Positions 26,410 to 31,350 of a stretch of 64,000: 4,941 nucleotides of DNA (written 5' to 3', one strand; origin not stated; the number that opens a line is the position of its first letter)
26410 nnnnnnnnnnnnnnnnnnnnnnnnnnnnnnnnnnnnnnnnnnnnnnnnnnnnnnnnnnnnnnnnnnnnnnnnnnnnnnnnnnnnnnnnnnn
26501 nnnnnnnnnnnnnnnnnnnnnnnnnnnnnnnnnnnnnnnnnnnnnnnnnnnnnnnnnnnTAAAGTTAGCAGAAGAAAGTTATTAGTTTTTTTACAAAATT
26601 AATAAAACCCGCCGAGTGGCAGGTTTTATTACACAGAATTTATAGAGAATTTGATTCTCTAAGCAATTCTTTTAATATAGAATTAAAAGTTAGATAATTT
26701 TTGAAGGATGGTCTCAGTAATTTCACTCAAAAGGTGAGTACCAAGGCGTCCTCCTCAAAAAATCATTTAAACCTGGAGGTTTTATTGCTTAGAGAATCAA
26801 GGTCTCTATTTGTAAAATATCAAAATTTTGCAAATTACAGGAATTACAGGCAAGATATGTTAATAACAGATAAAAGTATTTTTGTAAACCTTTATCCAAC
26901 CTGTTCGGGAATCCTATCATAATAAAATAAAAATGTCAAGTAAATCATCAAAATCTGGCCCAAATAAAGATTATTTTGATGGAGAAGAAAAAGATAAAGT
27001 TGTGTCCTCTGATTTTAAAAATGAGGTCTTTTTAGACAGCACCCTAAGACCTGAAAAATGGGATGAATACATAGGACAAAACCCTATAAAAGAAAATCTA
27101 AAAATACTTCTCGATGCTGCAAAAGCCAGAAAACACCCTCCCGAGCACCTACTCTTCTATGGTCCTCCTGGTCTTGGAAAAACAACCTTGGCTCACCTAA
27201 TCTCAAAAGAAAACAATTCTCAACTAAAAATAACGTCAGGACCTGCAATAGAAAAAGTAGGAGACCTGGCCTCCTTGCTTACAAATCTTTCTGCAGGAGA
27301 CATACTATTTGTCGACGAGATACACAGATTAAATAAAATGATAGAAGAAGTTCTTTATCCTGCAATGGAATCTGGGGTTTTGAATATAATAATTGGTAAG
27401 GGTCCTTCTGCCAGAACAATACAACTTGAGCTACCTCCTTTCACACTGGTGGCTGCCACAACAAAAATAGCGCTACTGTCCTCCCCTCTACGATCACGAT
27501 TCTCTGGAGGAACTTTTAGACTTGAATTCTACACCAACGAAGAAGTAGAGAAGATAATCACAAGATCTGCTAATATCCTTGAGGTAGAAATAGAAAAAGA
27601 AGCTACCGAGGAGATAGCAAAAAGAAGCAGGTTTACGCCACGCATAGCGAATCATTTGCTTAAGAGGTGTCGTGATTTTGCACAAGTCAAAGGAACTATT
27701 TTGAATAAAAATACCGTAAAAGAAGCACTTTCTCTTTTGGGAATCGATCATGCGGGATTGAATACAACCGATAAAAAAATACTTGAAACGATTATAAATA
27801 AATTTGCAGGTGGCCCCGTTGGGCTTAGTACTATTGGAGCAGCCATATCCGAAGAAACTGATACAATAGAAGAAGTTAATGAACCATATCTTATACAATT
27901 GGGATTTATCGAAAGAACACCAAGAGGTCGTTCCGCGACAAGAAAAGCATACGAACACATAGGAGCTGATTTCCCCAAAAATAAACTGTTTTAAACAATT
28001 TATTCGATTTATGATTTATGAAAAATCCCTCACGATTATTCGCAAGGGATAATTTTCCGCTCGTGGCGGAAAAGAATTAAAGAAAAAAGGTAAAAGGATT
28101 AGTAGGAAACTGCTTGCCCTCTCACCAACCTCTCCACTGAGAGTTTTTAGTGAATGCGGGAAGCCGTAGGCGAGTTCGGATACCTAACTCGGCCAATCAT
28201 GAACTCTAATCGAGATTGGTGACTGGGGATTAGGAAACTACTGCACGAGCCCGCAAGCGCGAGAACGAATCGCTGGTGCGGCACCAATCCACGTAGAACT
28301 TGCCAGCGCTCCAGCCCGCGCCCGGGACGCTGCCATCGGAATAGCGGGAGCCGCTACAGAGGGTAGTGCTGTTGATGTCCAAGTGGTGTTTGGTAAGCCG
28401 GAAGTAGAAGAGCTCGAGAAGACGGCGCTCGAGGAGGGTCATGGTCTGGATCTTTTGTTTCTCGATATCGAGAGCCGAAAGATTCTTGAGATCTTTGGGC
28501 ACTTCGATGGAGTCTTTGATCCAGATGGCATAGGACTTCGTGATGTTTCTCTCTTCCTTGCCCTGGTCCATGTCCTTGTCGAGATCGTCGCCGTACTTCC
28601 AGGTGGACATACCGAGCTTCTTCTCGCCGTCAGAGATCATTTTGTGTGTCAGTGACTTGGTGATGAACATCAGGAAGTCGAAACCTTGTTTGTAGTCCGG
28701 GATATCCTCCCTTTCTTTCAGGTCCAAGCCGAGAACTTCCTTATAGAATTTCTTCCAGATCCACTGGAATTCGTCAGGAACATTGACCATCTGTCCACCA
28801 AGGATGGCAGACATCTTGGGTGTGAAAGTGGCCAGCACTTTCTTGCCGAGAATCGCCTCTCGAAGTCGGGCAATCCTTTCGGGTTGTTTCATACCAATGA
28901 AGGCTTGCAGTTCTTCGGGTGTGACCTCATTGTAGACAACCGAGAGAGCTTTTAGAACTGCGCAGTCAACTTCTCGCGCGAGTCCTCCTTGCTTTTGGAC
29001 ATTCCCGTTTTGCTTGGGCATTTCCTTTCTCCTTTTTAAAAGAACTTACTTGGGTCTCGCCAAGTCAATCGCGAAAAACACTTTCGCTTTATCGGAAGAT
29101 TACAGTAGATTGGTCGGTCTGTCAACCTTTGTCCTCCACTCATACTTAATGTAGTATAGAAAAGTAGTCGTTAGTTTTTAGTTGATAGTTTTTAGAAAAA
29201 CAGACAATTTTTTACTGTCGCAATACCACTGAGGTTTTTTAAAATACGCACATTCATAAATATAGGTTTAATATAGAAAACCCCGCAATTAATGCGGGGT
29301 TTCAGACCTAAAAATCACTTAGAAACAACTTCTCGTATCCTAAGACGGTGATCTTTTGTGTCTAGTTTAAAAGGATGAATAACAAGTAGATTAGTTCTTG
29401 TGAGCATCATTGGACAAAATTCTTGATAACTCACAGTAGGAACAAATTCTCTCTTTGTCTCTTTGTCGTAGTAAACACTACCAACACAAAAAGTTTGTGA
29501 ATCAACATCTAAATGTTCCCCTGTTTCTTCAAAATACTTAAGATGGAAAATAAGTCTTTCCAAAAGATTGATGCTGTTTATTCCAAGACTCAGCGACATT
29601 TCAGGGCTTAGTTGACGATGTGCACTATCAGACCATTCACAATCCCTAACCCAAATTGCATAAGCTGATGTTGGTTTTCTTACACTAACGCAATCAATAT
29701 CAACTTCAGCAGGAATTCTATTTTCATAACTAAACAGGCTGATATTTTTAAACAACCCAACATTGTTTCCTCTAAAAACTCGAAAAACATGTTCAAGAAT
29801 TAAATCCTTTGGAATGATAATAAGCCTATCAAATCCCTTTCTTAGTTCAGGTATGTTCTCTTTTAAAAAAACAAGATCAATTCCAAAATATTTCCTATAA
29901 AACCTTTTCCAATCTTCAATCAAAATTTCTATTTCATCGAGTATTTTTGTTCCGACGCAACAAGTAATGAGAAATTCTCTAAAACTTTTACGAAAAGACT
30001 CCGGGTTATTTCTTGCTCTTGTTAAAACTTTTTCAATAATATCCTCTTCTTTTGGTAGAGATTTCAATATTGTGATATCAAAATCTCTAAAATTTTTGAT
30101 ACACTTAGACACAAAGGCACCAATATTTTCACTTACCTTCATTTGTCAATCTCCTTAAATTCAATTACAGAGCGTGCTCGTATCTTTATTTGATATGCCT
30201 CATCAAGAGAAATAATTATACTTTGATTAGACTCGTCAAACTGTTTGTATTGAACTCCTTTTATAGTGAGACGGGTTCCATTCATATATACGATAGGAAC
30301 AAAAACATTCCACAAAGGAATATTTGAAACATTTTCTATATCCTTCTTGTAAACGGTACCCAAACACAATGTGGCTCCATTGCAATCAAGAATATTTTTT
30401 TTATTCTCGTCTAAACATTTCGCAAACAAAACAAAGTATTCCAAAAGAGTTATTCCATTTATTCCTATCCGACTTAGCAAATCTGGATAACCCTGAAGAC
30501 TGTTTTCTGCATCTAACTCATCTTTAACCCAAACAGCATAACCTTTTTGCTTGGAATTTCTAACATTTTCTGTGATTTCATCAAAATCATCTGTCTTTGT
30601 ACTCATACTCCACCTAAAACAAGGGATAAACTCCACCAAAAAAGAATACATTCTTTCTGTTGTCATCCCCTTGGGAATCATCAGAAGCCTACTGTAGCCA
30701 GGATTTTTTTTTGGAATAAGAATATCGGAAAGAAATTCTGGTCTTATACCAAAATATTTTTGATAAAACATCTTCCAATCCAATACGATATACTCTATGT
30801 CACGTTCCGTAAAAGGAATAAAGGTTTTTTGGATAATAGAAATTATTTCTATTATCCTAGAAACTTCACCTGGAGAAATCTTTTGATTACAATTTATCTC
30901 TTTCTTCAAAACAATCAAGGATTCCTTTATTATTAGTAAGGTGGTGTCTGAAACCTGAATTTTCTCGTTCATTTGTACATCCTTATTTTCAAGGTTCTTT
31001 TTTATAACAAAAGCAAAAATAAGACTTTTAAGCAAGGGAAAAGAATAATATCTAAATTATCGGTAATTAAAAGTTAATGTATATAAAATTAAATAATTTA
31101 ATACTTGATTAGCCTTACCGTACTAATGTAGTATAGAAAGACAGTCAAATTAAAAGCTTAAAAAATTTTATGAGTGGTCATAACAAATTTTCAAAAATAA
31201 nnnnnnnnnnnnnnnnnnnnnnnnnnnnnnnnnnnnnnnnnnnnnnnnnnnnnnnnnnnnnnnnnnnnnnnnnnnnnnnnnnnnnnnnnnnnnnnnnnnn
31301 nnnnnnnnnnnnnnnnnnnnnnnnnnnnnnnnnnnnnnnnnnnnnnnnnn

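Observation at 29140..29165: Identical 16-mer containing an operator-like palindrome upstream of P1 and of the P3-P2 operon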

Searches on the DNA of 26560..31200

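Call 81: search_rna_families(source=window, start=26560, end=31200, threshold=evalue, max_evalue=1)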
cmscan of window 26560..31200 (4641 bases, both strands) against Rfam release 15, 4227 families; matches with E-value up to 1: 3.
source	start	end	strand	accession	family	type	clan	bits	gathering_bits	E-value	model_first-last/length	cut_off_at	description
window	26583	26667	-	RF02621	BSnc120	Gene; sRNA;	-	28.8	114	0.0011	1-88/88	no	Brucella sRNA 120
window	29019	29098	-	RF02980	freshwater-2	Cis-reg;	-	26.9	49.9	0.39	1-84/84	no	freshwater-2 RNA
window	29270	29344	-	RF01772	rnk_pseudo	Cis-reg; leader;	-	24.6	55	0.5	1-108/108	no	Pseudomonas rnk leader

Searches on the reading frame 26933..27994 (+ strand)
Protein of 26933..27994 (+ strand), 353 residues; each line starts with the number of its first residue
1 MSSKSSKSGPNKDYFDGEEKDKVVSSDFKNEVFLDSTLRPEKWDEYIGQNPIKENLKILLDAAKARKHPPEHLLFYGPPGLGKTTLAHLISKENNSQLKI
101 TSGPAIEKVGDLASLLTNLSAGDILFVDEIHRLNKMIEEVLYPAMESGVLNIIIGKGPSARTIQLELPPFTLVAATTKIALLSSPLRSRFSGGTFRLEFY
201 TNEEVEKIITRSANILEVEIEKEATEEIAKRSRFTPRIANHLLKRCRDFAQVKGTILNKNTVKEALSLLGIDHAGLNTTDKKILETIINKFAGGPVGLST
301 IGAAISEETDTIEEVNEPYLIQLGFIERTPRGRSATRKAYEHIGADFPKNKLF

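Call 11: search_protein_families(library=pfam, proteins=[window:26933-27994:+], max_evalue=0.1)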
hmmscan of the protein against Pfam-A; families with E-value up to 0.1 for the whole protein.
window:26933-27994:+ (353 aa): 27 families (the best 25 are shown)
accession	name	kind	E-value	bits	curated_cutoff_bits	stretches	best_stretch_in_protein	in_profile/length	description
PF05496.18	RuvB_N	-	7.9e-69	230.9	27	1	38-191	1-154/159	Holliday junction DNA helicase RuvB P-loop domain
PF17864.7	AAA_lid_4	-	2.8e-26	91.5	27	1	200-272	1-74/74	RuvB AAA lid domain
PF05491.19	RuvB_C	-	2.9e-25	88.4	24.7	1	274-343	2-71/72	RuvB C-terminal winged helix domain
PF00004.35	AAA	-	1.8e-16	61.2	21.2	1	73-191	1-124/131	ATPase family associated with various cellular activities (AAA)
PF07728.20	AAA_5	-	1.1e-07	32.4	22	1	72-190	1-139/139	AAA domain (dynein-related subfamily)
PF01078.27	Mg_chelatase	-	4.5e-05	23.4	20.3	1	58-90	13-42/207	Magnesium chelatase, subunit ChlI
PF06068.19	TIP49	-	6.2e-05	22.8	23.8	1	35-100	14-80/347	TIP49 P-loop domain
PF00931.28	NB-ARC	-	0.0001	22.1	23.5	1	68-93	16-41/248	NB-ARC domain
PF14532.12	Sigma54_activ_2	-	0.00045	20.9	25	1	51-143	5-91/138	Sigma-54 interaction domain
PF13191.12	AAA_16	-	0.00062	20.7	32.6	1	56-97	9-51/167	AAA ATPase domain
PF13401.12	AAA_22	-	0.0014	19.4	27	0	71-95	6-30/130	AAA domain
PF13173.12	AAA_14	-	0.0017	18.8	27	1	73-144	5-85/129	AAA domain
PF00910.28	RNA_helicase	-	0.0022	18.9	21.5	1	74-139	2-69/105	RNA helicase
PF05621.17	TniB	-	0.0038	17.1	22.4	1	38-97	5-62/189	Bacterial TniB protein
PF00158.32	Sigma54_activat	-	0.004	17.3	20.2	0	120-155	92-126/168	Sigma-54 interaction domain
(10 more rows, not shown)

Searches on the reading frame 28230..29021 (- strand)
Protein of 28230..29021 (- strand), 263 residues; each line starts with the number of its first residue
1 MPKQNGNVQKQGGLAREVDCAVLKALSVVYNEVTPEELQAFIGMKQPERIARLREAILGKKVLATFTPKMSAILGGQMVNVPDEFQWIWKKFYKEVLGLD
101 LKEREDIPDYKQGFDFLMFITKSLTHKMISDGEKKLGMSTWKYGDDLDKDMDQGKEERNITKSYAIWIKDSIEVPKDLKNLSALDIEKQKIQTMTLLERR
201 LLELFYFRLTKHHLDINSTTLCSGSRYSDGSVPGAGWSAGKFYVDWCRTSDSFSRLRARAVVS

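Call 11: search_protein_families(library=pfam, proteins=[window:28230-29021:-], max_evalue=0.1)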
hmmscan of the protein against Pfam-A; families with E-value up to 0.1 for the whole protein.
window:28230-29021:- (263 aa): 3 families
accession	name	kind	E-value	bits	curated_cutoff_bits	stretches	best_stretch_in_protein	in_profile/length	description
PF23395.1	SAM_6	-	0.044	14.4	27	1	32-65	41-73/78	SAM-like domain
PF00903.31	Glyoxalase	-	0.069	14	20.6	0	89-113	15-40/121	Glyoxalase/Bleomycin resistance protein/Dioxygenase superfamily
PF25013.1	LRR_Zer-1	-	0.08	13.5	27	0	169-228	44-105/137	Zer-1-like, Leucine-rich repeats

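Call 15: find_encoding_contigs(protein=window:28230-29021:-, flank=6000, max_places=10)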
Protein window:28230-29021:- (263 aa): no gene with exactly this product is on record in the collection.

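Call 16: find_homologous_proteins(query=window:28230-29021:-)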
Query window:28230-29021:- (263 aa): 35 proteins with E <= 0.001 among 2181 candidates.
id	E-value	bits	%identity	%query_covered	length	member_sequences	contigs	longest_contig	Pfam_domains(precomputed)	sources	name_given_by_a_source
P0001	6.5e-174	594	100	100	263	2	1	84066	-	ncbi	-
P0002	1.4e-90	321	61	100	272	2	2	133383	-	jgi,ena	-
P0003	6.7e-36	142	43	74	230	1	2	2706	-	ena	-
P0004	3.2e-35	140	44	67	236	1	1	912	-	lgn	-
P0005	1.6e-33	134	44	67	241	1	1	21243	-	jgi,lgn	jgi:hypothetical protein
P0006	1.2e-32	131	42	66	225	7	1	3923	-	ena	-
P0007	3.2e-32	130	42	67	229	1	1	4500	-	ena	-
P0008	4.7e-32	129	38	89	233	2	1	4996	-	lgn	-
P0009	1.8e-29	121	42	67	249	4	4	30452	-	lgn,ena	-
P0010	2.1e-29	120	41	70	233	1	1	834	-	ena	-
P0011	4.7e-29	119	35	99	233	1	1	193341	-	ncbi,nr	ncbi:MAG: hypothetical protein PHC97_01025 [Patescibacteria group bacterium]|nr:hypothetical protein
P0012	2.8e-28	117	39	65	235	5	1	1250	-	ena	-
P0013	4.6e-28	116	39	84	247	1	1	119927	-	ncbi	-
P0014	2.7e-27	114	43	60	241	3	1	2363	-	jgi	-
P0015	3.5e-27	113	38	80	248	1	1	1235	-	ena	-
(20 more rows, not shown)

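Call 18: find_encoding_contigs(protein=P0001, flank=10000, max_places=6)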
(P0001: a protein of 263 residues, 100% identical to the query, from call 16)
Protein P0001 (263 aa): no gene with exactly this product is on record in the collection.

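Call 19: find_encoding_contigs(protein=P0002, flank=10000, max_places=6)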
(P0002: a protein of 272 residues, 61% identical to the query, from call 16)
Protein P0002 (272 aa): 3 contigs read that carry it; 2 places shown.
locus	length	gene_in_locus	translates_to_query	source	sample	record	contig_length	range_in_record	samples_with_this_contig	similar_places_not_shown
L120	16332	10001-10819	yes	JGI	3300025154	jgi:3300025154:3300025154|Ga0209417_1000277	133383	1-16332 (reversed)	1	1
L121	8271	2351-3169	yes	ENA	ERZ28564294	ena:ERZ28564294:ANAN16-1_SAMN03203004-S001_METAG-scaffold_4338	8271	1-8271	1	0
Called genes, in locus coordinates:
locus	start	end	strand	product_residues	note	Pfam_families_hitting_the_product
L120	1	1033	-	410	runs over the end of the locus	PF13365:Trypsin_2, PF13180:PDZ_2 (weak)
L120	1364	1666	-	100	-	-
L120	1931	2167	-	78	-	PF01541:GIY-YIG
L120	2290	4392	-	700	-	-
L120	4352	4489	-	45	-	-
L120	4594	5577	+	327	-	PF02195:ParB_N, PF17762:HTH_ParB, PF23552:ParB_C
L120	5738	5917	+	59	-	-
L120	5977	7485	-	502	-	PF13328:HD_4, PF01966:HD, PF04607:RelA_SpoT, PF02824:TGS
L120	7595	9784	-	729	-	PF01751:Toprim, PF01131:Topoisom_bac, PF01396:Zn_ribbon_Top1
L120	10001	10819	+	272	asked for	-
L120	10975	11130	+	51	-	-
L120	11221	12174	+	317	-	PF01565:FAD_binding_4, PF02873:MurB_C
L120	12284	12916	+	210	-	PF13483:Lactamase_B_3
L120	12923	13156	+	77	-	-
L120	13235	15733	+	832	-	PF00521:DNA_topoisoIV, PF03989:DNA_gyraseA_C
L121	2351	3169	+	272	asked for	-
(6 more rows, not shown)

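Call 49: predict_structure(alignment_id=A3)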
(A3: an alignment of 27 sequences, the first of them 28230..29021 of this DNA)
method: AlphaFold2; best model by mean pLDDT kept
length: 263 residues; sequences in the alignment: 27
mean_pLDDT: 77.1   pTM: 0.72
mean pLDDT of the five models: 77.1, 76.9, 73.8, 70.3, 66.7
residues with pLDDT >= 90: 128; 70-90: 49; 50-70: 29; < 50: 57
segments of 3 or more residues with pLDDT < 50: 1-18, 29-31, 44-71, 75-80
pLDDT, mean of each block of 10 residues (from residue 1): 36 44 51 54 48 42 38 48 82 96 85 89 94 97 88 73 90 92 96 96 94 94 90 95 96 95 92
secondary structure, 60 per line:
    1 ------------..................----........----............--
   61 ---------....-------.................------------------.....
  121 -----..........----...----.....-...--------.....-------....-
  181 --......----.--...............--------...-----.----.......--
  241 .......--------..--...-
elements in order: H13-30 H35-42 H47-58 H70-73 H81-97 E116-120 H126-135 E140-142 H147-150 E164-168 H183-188 H196-210 E219-221 E232-238 E241-247 E260-262

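Call 54: find_related_loci(query=A4, collection=metagenome_contigs, flank=4000)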
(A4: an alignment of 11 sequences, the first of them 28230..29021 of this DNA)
Query A4 (263 aa) in metagenome_contigs; peptide patterns used: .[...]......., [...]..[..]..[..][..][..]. (x = any residue, [..] = any of these).
507 stretches matched a pattern; 285 encode a relative of the query (tblastn E <= 1e-3); the best 80 are kept; 80 distinct loci.
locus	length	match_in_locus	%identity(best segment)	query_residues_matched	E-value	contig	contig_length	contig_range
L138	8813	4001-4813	61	1-263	2e-93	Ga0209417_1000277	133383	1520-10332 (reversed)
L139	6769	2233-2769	49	89-263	4e-43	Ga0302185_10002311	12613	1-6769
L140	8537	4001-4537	49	89-263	4e-43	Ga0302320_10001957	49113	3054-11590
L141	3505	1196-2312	36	4-263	2e-40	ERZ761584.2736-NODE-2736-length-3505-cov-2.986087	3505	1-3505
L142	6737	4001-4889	43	89-263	5e-40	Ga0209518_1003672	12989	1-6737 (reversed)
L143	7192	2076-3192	37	38-263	5e-39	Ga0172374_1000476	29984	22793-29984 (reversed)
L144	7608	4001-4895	44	89-263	2e-38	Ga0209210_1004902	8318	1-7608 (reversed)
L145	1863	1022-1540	42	89-262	4e-38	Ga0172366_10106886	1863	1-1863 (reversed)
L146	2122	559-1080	46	91-262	1e-37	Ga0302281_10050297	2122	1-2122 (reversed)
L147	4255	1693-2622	42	89-262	7e-37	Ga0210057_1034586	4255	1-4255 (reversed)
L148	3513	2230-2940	36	3-263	2e-36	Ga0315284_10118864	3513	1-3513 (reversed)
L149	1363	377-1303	41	89-262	6e-37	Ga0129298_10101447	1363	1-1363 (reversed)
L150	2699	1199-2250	40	40-263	5e-36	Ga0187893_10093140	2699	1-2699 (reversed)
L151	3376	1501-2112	37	26-262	5e-36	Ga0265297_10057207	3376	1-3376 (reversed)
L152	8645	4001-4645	36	37-263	4e-35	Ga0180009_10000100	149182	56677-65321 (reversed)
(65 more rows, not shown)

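Call 55: fold_search(model_id=the predicted structure, library=pdb)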
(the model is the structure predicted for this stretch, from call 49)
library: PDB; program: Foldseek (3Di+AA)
matches with E <= 10: 111; with E <= 0.001: 0
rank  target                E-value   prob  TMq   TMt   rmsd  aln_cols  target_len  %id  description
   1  3whd_A                7.3e-01  0.14  0.19  0.31   7.7       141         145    9  C-type lectin, human MCL (released 2013-10-23)
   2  3whd_C                7.7e-01  0.20  0.19  0.31   5.6       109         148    9  C-type lectin, human MCL (released 2013-10-23)
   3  3wbr_H                1.7e+00  0.14  0.23  0.42   7.3       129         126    7  Crystal structure of carbohydrate recognition domain of Blood Dendritic Cell Antigen-2 (BDCA2) lectin (crystal form-3) (released 2013-12-25)
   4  8k8h                  1.8e+00  0.06  0.16  0.09   7.5       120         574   11  Crystal structure of the CysR-CTLD3 fragment of human DEC205 (released 2024-02-28)
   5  2q17_D                2.0e+00  0.18  0.14  0.13   5.3        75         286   11  Formylglycine Generating Enzyme from Streptomyces coelicolor (released 2008-04-01)
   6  3gpr_B                2.3e+00  0.09  0.19  0.33   7.1       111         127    6  Crystal structure of rhodocetin (released 2009-12-15)
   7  3wbr_A                2.5e+00  0.08  0.18  0.32   8.4       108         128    6  Crystal structure of carbohydrate recognition domain of Blood Dendritic Cell Antigen-2 (BDCA2) lectin (crystal form-3) (released 2013-12-25)
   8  5thp_B                2.6e+00  0.09  0.20  0.39   7.3       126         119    8  Rhodocetin in complex with the integrin alpha2-A domain (released 2017-08-02)
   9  3rwt_A                2.8e+00  0.02  0.06  0.06  12.5        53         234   11  Crystal structure of circular permutated Red Fluorescent Protein mKate(cp 154-153) (released 2011-06-15)
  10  5aoh_B                2.9e+00  0.09  0.20  0.20   8.8       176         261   10  Crystal Structure of CarF (released 2017-01-25)
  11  3wbr_E                2.9e+00  0.08  0.20  0.36   8.3       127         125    6  Crystal structure of carbohydrate recognition domain of Blood Dendritic Cell Antigen-2 (BDCA2) lectin (crystal form-3) (released 2013-12-25)
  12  3wbr_F                2.9e+00  0.07  0.20  0.35   8.5       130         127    5  Crystal structure of carbohydrate recognition domain of Blood Dendritic Cell Antigen-2 (BDCA2) lectin (crystal form-3) (released 2013-12-25)
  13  8y0w_5                2.9e+00  0.03  0.08  0.14   3.5        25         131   24  dormant ribosome with eIF5A, eEF2 and SERBP1 (released 2024-02-07)
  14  3wbp_A                3.3e+00  0.06  0.19  0.35   8.6       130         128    5  Crystal structure of carbohydrate recognition domain of Blood Dendritic Cell Antigen-2 (BDCA2) lectin (crystal form-1) (released 2013-12-25)
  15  6inn_B                3.5e+00  0.08  0.21  0.11   6.3       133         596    9  Crystal structure of the CysR-CTLD3 fragment of human MR at acidic pH (pH 5.6) (released 2019-09-18)
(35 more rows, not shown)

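Call 64: search_protein_families(library=pfam, proteins=[L142:5269-6171:+, L142:4906-5205:+, L142:4722-5165:+, L142:3755-4525:+], max_evalue=0.01)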
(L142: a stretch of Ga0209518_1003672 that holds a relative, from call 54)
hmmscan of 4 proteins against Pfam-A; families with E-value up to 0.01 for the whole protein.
L142:5269-6171:+ (300 aa): 1 family
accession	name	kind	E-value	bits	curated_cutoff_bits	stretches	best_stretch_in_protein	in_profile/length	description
PF00078.32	RVT_1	-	1.9e-11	44.5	29.6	1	75-234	9-157/205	Reverse transcriptase (RNA-dependent DNA polymerase)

L142:4906-5205:+ (99 aa): 0 families

L142:4722-5165:+ (147 aa): 0 families

L142:3755-4525:+ (256 aa): 0 families

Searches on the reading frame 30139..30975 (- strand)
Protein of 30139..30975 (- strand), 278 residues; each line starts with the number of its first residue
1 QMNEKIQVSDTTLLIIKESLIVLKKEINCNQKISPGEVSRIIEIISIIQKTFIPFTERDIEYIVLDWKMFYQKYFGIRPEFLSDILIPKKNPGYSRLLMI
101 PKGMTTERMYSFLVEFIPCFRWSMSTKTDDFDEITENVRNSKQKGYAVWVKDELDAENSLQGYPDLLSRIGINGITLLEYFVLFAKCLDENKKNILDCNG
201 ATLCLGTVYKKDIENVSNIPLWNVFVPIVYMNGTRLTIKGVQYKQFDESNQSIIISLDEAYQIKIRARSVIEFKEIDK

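Call 11: search_protein_families(library=pfam, proteins=[window:30139-30975:-], max_evalue=0.1)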
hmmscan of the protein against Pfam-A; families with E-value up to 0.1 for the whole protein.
window:30139-30975:- (278 aa): 0 families

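Call 36: find_homologous_proteins(query=window:30139-30975:-)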
Query window:30139-30975:- (278 aa): 2 proteins with E <= 0.001 among 571 candidates.
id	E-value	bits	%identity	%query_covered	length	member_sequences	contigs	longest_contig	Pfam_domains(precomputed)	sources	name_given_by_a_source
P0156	3.7e-180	615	100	100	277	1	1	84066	-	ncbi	-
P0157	3.0e-80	287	50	97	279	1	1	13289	-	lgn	-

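Call 38: find_encoding_contigs(protein=P0157, flank=8000, max_places=4)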
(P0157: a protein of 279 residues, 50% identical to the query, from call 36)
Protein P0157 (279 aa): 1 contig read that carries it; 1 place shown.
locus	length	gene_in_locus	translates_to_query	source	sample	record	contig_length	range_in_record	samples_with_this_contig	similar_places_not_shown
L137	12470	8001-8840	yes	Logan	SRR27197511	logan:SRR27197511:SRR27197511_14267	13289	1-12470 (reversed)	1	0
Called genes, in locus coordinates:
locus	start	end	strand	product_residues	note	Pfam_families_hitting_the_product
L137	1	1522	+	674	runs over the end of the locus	PF08298:AAA_PrkA, PF06798:PrkA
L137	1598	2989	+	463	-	PF04285:DUF444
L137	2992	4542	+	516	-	PF04293:SpoVR, PF24755:SpoVR_C (weak)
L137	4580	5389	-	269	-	PF00224:PK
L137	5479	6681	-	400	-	PF07724:AAA_2 (weak), PF10431:ClpB_D2-small (weak)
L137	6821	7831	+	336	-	PF00389:2-Hacid_dh, PF02826:2-Hacid_dh_C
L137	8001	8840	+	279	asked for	-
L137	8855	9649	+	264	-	-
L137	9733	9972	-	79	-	-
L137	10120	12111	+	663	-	PF03030:H_PPase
